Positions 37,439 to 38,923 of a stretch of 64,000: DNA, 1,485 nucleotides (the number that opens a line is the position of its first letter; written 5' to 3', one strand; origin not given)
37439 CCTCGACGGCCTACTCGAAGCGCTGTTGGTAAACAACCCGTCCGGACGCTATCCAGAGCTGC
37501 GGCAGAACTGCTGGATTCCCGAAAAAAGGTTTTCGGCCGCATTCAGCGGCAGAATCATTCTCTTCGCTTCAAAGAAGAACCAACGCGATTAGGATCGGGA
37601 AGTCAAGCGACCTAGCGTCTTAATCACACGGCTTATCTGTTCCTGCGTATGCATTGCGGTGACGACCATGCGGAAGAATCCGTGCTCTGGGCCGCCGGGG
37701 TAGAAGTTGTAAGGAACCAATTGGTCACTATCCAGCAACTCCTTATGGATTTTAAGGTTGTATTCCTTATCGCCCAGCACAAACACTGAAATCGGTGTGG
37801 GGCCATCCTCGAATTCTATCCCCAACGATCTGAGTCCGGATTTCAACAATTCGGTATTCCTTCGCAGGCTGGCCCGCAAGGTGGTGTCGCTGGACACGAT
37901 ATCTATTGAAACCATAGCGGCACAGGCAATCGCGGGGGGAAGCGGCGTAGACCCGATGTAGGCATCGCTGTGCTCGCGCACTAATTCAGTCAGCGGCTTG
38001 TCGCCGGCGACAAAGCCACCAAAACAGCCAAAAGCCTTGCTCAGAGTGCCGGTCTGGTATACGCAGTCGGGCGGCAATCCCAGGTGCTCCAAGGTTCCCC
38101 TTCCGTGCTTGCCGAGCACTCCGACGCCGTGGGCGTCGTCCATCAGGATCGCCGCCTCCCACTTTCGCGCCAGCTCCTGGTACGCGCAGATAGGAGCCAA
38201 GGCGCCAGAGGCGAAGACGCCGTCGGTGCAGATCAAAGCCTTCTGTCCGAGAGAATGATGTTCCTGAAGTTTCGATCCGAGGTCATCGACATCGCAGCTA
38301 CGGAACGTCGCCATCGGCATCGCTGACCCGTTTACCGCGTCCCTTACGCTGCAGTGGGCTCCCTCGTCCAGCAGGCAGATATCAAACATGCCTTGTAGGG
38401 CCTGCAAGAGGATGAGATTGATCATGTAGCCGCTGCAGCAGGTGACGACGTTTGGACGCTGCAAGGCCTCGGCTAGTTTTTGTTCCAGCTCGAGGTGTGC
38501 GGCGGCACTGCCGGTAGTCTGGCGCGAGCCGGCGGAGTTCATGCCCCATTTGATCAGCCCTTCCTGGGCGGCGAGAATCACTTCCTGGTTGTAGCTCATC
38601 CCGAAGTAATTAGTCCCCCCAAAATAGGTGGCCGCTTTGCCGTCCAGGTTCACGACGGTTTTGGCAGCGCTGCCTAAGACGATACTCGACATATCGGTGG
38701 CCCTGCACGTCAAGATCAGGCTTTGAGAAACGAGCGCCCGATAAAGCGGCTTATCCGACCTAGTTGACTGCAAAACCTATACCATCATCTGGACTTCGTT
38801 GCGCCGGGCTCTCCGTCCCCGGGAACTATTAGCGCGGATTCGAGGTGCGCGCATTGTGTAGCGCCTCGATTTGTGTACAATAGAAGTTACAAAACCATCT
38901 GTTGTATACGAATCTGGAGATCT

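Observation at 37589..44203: Standalone alpha-oxoamine synthase divergent from a GAF-PAS sigma-54 activator, next to a TonB-dependent receptor with a 730-nt leader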

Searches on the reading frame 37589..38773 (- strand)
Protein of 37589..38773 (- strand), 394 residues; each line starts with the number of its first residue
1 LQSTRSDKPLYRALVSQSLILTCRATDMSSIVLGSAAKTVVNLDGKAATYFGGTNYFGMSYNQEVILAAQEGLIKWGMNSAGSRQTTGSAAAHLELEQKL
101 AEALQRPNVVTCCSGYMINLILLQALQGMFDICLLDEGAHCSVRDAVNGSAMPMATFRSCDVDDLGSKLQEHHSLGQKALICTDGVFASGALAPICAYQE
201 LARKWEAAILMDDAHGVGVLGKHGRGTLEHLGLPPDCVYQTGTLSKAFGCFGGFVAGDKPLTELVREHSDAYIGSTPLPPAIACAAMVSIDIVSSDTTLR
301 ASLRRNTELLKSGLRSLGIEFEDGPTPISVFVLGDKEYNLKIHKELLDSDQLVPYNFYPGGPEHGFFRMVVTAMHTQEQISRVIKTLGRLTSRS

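Call 3: search_protein_families(library=pfam, proteins=[window:37589-38773:-])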
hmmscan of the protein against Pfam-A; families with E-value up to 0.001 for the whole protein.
window:37589-38773:- (394 aa): 1 family
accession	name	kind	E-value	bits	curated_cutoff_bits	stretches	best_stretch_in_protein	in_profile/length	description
PF00155.27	Aminotran_1_2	-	3.1e-31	109.3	19.7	1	63-386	20-360/361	Aminotransferase class I and II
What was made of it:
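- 37589..38692 (-): AOS-family PLP enzyme, 367 aa, cytoplasmic, of unassigned specificity. Pfam Aminotran_1_2 (call 3).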

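Call 9: search_protein_families(library=ncbifam, proteins=[window:37589-38773:-])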
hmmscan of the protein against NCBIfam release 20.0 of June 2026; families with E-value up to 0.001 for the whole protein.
window:37589-38773:- (394 aa): 11 families
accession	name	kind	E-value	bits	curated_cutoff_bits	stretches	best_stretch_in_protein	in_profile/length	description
TIGR00858.1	bioF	equivalog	3e-79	266.4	426.45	1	35-387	10-364/365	8-amino-7-oxononanoate synthase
TIGR01825.1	gly_Cac_T_rel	subfamily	8.1e-71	238.7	535.4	1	31-388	18-376/385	BioF/Kbl family PLP-dependent acyltransferase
NF005394.0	PRK06939.1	equivalog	5e-70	236.2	460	1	32-389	27-389/397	glycine C-acetyltransferase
NF047599.1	SerpalmtaseBetaP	equivalog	3.4e-69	233.4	500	1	37-391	34-390/394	serine palmitoyltransferase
NF047600.1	SerpalmtaseCFB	equivalog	1.8e-62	211.3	640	1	35-390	32-388/395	serine palmitoyltransferase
TIGR01822.1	2am3keto_CoA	equivalog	9.2e-58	196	493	1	33-390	25-386/393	glycine C-acetyltransferase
NF047603.1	SerpalmtaseAlphaP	equivalog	9.1e-55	185.9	670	1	20-387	18-389/399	serine palmitoyltransferase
TIGR01821.1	5aminolev_synth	equivalog_domain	2.1e-52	178.4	338.55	1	46-390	45-393/402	5-aminolevulinate synthase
NF005526.0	PRK07179.1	equivalog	3.8e-36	124.5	428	1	46-388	54-393/407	alpha-hydroxyketone-type quorum-sensing autoinducer synthase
NF005697.0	PRK07505.1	subfamily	8.4e-33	113.6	342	1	29-391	30-399/405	hypothetical protein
NF004608.1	PRK05937.1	equivalog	3.9e-23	81.8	399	1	80-296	43-260/366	8-amino-7-oxononanoate synthase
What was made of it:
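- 37589..38692 (-): Below all NCBIfam equivalog cut-offs (call 9).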

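Call 12: find_homologous_proteins(query=window:37592-38692:-)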
Query seq(367 aa) (367 aa): 5177 proteins with E <= 0.001 among 8000 candidates; the best 120 are listed.
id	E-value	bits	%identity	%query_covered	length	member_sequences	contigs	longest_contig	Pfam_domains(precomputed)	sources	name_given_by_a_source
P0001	1.9e-245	832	100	100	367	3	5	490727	PF00155.28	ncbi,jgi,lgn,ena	-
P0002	4.9e-166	570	69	100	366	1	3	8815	PF00155.28,PF01041.24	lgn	-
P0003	6.1e-158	544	65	99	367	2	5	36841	PF00155.28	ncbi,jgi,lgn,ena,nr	ncbi:MAG TPA: pyridoxal phosphate-dependent aminotransferase family protein [Acidobacteriota bacteri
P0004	5.3e-157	541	65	99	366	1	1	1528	PF00155.28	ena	-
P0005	3.0e-156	538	64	99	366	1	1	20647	PF00155.28,PF01212.28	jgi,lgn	jgi:8-amino-7-oxononanoate synthase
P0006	3.1e-154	531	64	99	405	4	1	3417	PF00155.28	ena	-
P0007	2.2e-151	522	63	99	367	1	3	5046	PF00155.28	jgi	jgi:8-amino-7-oxononanoate synthase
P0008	4.1e-140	485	59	99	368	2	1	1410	PF00155.28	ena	-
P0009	1.8e-136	473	58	99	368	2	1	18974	PF00155.28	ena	-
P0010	2.8e-121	423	50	99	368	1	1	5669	PF00155.28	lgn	-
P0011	7.1e-110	386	62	77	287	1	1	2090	PF00155.28,PF01041.24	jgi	jgi:7-keto-8-aminopelargonate synthetase-like enzyme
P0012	4.3e-101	357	48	98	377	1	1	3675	PF00155.28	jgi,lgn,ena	-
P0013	8.8e-100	352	48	97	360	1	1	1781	PF00155.28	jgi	jgi:8-amino-7-oxononanoate synthase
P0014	7.4e-97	343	46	98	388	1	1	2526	PF00155.28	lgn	-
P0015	4.1e-92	327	45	95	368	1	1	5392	PF00155.28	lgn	-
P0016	1.1e-80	290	43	95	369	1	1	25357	PF00155.28,PF01212.28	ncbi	-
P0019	2.1e-77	279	39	99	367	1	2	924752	PF00155.28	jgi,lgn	jgi:7-keto-8-aminopelargonate synthetase-like enzyme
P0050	2.3e-71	259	42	96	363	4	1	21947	PF00155.28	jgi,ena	-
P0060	1.3e-70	256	41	97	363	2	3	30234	PF00155.28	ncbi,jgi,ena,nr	ncbi:MAG TPA: pyridoxal phosphate-dependent aminotransferase family protein [Candidatus Desulfaltia 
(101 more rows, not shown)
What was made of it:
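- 37589..38692 (-): Identical to P0001 with the ATG start (call 12).
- Checked: The AOS starts at ATG 38692 and is 367 aa. That exact protein is in the public collection as P0001 (call 12).
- JGI annotations call relatives 8-amino-7-oxononanoate synthase (calls 9, 12).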

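Call 14: find_encoding_contigs(protein=P0005, flank=10000, max_places=3)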
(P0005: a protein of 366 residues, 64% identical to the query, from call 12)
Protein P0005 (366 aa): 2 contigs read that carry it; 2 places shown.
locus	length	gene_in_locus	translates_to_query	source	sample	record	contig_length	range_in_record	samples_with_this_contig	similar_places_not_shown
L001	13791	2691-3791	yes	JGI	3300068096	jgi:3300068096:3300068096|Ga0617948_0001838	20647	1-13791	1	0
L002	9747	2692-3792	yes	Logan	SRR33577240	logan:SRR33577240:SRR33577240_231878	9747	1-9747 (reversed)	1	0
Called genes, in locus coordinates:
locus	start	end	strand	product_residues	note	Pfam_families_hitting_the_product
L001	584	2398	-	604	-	PF01078:Mg_chelatase (faint), PF00158:Sigma54_activat, PF14532:Sigma54_activ_2, PF25601:AAA_lid_14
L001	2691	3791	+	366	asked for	PF00155:Aminotran_1_2, PF01212:Beta_elim_lyase (weak)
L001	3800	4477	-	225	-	PF13529:Peptidase_C39_2 (faint)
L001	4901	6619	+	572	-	PF00144:Beta-lactamase, PF11954:DUF3471 (faint)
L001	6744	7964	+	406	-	PF05684:DUF819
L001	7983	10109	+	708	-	PF20094:GWxTD_dom (weak), PF13428:TPR_14 (faint), PF12895:ANAPC3 (weak), PF14559:TPR_19 (weak), PF23914:TPR_CcmH_CycH, PF13371:TPR_9 (weak), PF13432:TPR_16 (weak), PF07719:TPR_2 (weak), +8 more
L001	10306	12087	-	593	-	PF00144:Beta-lactamase, PF11954:DUF3471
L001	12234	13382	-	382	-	PF07690:MFS_1, PF12832:MFS_1_like, PF05977:MFS_3, PF13347:MFS_2 (weak), PF00083:Sugar_tr (weak), PF07690:MFS_1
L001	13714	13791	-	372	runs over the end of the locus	-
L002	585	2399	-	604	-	PF01078:Mg_chelatase (faint), PF00158:Sigma54_activat, PF14532:Sigma54_activ_2, PF25601:AAA_lid_14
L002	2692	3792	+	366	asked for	PF00155:Aminotran_1_2, PF01212:Beta_elim_lyase (weak)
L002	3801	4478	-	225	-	PF13529:Peptidase_C39_2 (faint)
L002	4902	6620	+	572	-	PF00144:Beta-lactamase, PF11954:DUF3471 (faint)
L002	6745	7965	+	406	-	PF05684:DUF819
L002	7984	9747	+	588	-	?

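Call 15: find_encoding_contigs(protein=P0009, flank=10000, max_places=3)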
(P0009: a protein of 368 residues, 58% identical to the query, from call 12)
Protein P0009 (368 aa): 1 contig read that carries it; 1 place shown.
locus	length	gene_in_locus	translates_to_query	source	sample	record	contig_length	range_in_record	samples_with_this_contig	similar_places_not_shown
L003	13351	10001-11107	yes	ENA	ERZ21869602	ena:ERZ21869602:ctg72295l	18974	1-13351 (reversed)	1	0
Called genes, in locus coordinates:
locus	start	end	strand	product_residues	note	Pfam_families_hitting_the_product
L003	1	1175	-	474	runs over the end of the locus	PF14684:Tricorn_C1, PF03572:Peptidase_S41, PF07719:TPR_2 (faint)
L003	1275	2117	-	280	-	-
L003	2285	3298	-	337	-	PF02746:MR_MLE_N, PF13378:MR_MLE_C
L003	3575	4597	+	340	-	PF00144:Beta-lactamase (weak), PF13354:Beta-lactamase2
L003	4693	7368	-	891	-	PF13620:CarboxypepD_reg, PF25183:OMP_b-brl_4, PF00593:TonB_dep_Rec_b-barrel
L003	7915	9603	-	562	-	PF01078:Mg_chelatase (faint), PF00158:Sigma54_activat, PF14532:Sigma54_activ_2, PF25601:AAA_lid_14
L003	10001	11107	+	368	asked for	PF00155:Aminotran_1_2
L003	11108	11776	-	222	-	PF13529:Peptidase_C39_2 (weak)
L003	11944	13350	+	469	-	?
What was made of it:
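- L001 and L003 also lack S8 within the sequence recovered (calls 14, 15).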

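Call 16: find_encoding_contigs(protein=P0003, flank=10000, max_places=3)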
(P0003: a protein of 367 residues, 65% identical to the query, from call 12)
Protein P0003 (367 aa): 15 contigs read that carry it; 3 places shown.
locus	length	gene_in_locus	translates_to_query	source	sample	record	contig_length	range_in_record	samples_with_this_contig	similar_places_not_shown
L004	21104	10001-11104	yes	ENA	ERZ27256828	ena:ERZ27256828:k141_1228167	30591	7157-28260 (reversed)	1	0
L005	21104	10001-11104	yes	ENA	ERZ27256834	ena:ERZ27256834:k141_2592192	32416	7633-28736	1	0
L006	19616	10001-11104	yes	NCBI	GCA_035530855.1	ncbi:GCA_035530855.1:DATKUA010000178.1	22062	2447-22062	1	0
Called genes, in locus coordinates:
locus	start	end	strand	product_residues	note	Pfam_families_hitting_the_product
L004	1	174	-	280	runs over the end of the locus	PF13508:Acetyltransf_7 (faint)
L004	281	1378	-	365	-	PF00155:Aminotran_1_2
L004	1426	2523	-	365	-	PF02746:MR_MLE_N, PF13378:MR_MLE_C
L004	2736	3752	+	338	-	PF13354:Beta-lactamase2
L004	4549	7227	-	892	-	PF13620:CarboxypepD_reg, PF07715:Plug, PF25183:OMP_b-brl_4, PF00593:TonB_dep_Rec_b-barrel, PF25183:OMP_b-brl_4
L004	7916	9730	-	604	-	PF00158:Sigma54_activat, PF14532:Sigma54_activ_2, PF25601:AAA_lid_14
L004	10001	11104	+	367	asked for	PF00155:Aminotran_1_2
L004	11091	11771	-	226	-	PF13529:Peptidase_C39_2 (weak)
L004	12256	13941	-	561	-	PF00082:Peptidase_S8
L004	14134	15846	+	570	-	PF00144:Beta-lactamase, PF11954:DUF3471 (faint)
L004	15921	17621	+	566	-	PF00144:Beta-lactamase, PF11954:DUF3471 (faint)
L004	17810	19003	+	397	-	PF05684:DUF819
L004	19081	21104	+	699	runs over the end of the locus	PF13428:TPR_14 (faint), PF12895:ANAPC3 (faint), PF14559:TPR_19 (faint), PF20308:TPR-S (faint), PF07719:TPR_2 (faint), PF00515:TPR_1 (faint), PF13371:TPR_9 (weak), PF13432:TPR_16 (weak), +1 more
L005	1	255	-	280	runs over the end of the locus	PF13508:Acetyltransf_7 (faint)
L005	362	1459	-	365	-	PF00155:Aminotran_1_2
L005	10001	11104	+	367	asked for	PF00155:Aminotran_1_2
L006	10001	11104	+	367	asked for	PF00155:Aminotran_1_2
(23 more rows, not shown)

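Call 17: find_encoding_contigs(protein=P0002, flank=10000, max_places=3)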
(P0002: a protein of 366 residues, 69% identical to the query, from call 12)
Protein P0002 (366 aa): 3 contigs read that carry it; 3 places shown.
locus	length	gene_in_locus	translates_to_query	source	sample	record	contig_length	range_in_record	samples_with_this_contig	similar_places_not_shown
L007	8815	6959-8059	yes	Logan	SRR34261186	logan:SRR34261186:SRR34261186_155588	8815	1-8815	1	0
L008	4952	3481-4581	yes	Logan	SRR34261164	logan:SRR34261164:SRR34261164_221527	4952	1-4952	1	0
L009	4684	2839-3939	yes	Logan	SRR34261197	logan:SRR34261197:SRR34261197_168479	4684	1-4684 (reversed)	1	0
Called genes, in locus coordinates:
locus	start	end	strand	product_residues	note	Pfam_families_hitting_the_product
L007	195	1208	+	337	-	PF00144:Beta-lactamase (faint), PF13354:Beta-lactamase2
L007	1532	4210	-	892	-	PF07715:Plug (faint), PF13620:CarboxypepD_reg, PF25183:OMP_b-brl_4, PF00593:TonB_dep_Rec_b-barrel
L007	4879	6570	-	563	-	PF13185:GAF_2 (weak), PF00158:Sigma54_activat, PF14532:Sigma54_activ_2, PF25601:AAA_lid_14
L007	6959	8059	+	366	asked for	PF00155:Aminotran_1_2, PF01041:DegT_DnrJ_EryC1 (weak)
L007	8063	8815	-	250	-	?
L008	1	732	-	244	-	?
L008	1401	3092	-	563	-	PF13185:GAF_2 (weak), PF00158:Sigma54_activat, PF14532:Sigma54_activ_2, PF25601:AAA_lid_14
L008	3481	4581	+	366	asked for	PF00155:Aminotran_1_2, PF01041:DegT_DnrJ_EryC1 (weak)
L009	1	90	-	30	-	?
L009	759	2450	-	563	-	PF13185:GAF_2 (weak), PF00158:Sigma54_activat, PF14532:Sigma54_activ_2, PF25601:AAA_lid_14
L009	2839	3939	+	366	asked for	PF00155:Aminotran_1_2, PF01041:DegT_DnrJ_EryC1 (weak)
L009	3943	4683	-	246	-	?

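Call 18: find_encoding_contigs(protein=P0001, flank=10000, max_places=3)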
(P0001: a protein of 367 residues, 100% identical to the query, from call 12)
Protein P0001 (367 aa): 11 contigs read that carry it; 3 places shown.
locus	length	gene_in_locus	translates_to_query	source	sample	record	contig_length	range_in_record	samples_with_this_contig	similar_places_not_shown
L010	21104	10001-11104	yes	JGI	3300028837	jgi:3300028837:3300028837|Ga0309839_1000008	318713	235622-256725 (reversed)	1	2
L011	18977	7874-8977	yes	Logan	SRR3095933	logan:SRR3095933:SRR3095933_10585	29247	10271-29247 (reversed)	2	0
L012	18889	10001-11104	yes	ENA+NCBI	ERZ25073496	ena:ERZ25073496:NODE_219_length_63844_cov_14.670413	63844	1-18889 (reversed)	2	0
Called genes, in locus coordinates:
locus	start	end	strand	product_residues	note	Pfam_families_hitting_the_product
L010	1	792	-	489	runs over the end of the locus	PF03734:YkuD, PF24125:Cds6_C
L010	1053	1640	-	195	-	PF09335:VTT_dom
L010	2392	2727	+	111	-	-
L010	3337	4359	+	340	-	PF00144:Beta-lactamase (faint), PF13354:Beta-lactamase2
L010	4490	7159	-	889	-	PF13620:CarboxypepD_reg, PF17210:SdrD_B (faint), PF07715:Plug (weak), PF25183:OMP_b-brl_4, PF00593:TonB_dep_Rec_b-barrel (weak), PF25183:OMP_b-brl_4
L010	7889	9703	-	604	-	PF00158:Sigma54_activat, PF14532:Sigma54_activ_2, PF25601:AAA_lid_14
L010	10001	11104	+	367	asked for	PF00155:Aminotran_1_2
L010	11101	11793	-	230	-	-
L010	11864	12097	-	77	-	PF00082:Peptidase_S8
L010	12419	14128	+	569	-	PF00144:Beta-lactamase, PF11954:DUF3471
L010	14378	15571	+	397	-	PF05684:DUF819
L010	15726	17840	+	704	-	PF20094:GWxTD_dom (weak), PF13371:TPR_9 (faint), PF13181:TPR_8 (faint), PF13174:TPR_6 (faint), PF13176:TPR_7 (faint), PF07719:TPR_2 (faint), PF14559:TPR_19, PF13432:TPR_16, +5 more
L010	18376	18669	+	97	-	PF08734:GYD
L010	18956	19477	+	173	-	-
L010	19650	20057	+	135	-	-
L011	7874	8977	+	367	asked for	PF00155:Aminotran_1_2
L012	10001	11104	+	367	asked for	PF00155:Aminotran_1_2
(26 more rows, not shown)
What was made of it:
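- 36900..37592 (+): Cytoplasmic C39-like (papain-fold) cysteine peptidase, convergent with the AOS and overlapping its end. Convergent with the AOS in every related locus long enough to show it (calls 14-18).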

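Call 24: search_solved_structures(query=P0001, max_evalue=1e-20)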
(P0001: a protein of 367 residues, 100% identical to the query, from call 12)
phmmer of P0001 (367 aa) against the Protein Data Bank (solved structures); distinct sequences matched with E-value up to 1e-20: 42.
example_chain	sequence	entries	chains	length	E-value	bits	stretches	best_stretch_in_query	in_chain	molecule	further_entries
3a2b_A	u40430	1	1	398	2.1e-50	175.1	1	9-361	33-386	Serine palmitoyltransferase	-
8guh_A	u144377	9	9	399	2.1e-50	175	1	9-361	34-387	Serine palmitoyltransferase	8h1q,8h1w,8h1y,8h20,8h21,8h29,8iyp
8s1y_A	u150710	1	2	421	3.8e-48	167.6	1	5-361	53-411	8-amino-7-oxononanoate synthase/2-amino-3-ketobutyrate coenzyme A ligase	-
7poa_A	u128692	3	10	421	1e-47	166.3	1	5-361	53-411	8-amino-7-oxononanoate synthase/2-amino-3-ketobutyrate coenzyme A ligase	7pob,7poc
3tqx_A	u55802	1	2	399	1.2e-45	159.4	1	12-363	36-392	2-amino-3-ketobutyrate coenzyme A ligase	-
2w8t_A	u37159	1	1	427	2.2e-45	158.5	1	13-357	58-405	SERINE PALMITOYLTRANSFERASE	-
2jgt_A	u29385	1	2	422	4e-45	157.7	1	13-357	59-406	SERINE PALMITOYLTRANSFERASE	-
2jg2_A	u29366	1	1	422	4e-45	157.7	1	13-357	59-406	SERINE PALMITOYLTRANSFERASE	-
2w8j_A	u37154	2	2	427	4.1e-45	157.7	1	13-357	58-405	SERINE PALMITOYLTRANSFERASE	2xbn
2w8u_A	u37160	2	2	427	4.1e-45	157.6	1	13-357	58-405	SERINE PALMITOYLTRANSFERASE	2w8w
2w8v_A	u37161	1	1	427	5.5e-45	157.2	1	13-357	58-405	SERINE PALMITOYLTRANSFERASE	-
2x8u_A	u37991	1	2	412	1.2e-44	156.2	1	12-358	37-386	SERINE PALMITOYLTRANSFERASE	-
1fc4_A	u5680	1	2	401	2.6e-44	155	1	12-363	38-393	2-AMINO-3-KETOBUTYRATE CONENZYME A LIGASE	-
4bmk_A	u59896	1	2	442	3.2e-44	154.7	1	13-357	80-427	SERINE PALMITOYLTRANSFERASE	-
7bxp_A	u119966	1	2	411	2.2e-39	138.8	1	13-362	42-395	2-amino-3-ketobutyrate coenzyme A ligase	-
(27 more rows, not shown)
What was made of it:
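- PDB similarities to SPT, a bifunctional BioF/Kbl enzyme, and Kbl are nearly equal (call 24).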

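Call 25: find_encoding_contigs(protein=P0016, flank=8000, max_places=1)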
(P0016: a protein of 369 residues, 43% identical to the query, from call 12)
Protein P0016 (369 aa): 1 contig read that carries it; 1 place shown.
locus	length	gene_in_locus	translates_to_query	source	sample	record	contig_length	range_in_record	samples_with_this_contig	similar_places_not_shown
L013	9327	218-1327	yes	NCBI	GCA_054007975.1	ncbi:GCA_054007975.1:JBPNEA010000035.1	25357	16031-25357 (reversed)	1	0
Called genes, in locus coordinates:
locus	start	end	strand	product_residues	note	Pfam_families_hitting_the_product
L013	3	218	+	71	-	?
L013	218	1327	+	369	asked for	PF00155:Aminotran_1_2, PF01212:Beta_elim_lyase (weak)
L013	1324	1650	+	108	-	-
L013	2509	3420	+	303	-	PF13240:Zn_Ribbon_1 (weak)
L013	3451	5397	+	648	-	PF13365:Trypsin_2 (weak)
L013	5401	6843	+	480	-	PF00069:Pkinase, PF07714:PK_Tyr_Ser-Thr, PF16697:Yop-YscD_cpl, PF00498:FHA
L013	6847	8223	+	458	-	PF00069:Pkinase, PF07714:PK_Tyr_Ser-Thr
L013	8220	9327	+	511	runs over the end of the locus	PF13672:PP2C_2, PF07228:SpoIIE (faint)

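Call 26: find_encoding_contigs(protein=P0019, flank=8000, max_places=1)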
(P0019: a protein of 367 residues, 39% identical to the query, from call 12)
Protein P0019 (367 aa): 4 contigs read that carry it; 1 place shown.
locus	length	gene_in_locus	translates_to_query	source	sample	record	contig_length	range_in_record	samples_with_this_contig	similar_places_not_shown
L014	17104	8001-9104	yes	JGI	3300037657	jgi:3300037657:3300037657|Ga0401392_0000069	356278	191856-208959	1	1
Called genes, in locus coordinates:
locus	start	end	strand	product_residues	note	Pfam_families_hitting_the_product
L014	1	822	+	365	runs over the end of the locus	PF26550:Tricorn_2nd (faint), PF26549:Tricorn_N, PF07676:PD40, PF26549:Tricorn_N, PF07676:PD40 (weak)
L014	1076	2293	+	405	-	PF03600:CitMHS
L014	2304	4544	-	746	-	PF11992:TgpA_N, PF01841:Transglut_core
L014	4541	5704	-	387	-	PF01882:DUF58 (weak)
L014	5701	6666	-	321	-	PF00004:AAA (weak), PF07726:AAA_3, PF07728:AAA_5, PF17863:AAA_lid_2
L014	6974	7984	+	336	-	PF19328:DAP_DH_C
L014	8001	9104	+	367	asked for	PF00155:Aminotran_1_2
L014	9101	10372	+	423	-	PF00278:Orn_DAP_Arg_deC, PF02784:Orn_Arg_deC_N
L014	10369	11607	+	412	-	PF13354:Beta-lactamase2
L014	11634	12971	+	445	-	PF13715:CarbopepD_reg_2 (faint), PF13620:CarboxypepD_reg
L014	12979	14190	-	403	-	PF13517:FG-GAP_3 (weak), PF12256:TcdB_toxin_midN (faint), PF01839:FG-GAP (faint), PF13517:FG-GAP_3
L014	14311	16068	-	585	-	PF00474:SSF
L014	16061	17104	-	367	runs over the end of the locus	-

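Call 27: find_encoding_contigs(protein=P0012, flank=8000, max_places=1)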
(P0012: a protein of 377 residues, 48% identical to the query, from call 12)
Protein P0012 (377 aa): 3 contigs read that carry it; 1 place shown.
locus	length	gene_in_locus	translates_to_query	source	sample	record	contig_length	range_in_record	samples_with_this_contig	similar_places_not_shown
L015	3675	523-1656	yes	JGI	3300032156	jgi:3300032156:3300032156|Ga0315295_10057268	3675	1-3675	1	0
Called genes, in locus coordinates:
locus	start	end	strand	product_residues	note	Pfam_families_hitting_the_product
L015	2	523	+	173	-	?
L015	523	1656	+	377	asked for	PF00155:Aminotran_1_2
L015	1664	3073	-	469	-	PF02952:Fucose_iso_C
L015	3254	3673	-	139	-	?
